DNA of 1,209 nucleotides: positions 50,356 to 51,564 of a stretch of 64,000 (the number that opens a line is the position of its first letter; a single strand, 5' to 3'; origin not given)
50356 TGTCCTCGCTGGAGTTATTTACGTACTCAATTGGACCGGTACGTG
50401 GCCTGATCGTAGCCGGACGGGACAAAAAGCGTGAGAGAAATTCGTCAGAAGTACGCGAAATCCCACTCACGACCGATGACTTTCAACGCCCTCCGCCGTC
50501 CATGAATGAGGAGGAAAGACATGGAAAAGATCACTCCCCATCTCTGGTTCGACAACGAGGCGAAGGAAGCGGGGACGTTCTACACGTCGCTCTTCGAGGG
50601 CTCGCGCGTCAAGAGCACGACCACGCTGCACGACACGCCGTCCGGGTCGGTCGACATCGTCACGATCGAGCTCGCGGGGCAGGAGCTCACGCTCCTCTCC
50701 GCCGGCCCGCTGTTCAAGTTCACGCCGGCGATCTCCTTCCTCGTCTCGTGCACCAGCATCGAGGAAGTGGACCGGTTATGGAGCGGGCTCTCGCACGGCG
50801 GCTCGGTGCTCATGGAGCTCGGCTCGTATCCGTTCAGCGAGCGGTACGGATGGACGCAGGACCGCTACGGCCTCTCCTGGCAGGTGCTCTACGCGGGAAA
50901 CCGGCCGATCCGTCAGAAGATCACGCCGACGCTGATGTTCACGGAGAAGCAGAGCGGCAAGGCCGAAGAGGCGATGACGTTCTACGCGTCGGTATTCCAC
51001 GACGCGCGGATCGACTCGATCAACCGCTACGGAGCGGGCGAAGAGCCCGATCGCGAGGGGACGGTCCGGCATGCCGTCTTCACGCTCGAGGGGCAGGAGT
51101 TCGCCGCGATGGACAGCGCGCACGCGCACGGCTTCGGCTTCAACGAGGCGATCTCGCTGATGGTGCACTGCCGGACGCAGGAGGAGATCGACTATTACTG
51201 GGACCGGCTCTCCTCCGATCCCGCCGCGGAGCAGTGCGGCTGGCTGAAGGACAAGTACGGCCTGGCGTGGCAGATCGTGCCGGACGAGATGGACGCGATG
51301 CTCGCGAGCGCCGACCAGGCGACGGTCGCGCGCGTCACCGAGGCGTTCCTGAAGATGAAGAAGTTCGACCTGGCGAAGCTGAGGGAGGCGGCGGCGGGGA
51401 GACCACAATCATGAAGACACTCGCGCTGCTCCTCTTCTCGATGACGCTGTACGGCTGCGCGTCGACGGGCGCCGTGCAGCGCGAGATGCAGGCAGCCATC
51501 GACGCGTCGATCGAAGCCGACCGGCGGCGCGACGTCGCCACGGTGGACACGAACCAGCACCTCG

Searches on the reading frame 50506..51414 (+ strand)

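Call 75: search_protein_families(library=pfam, proteins=[window:50506-51414:+], max_evalue=0.0001)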
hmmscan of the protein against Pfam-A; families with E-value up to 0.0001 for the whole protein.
window:50506-51414:+ (302 aa): 2 families
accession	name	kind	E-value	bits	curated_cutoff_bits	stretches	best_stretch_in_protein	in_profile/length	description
PF06983.19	3-dmu-9_3-mt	-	1.5e-76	254.9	24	2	137-258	1-116/116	3-demethylubiquinone-9 3-methyltransferase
PF00903.31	Glyoxalase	-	8e-09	36.4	20.6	0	15-127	8-121/121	Glyoxalase/Bleomycin resistance protein/Dioxygenase superfamily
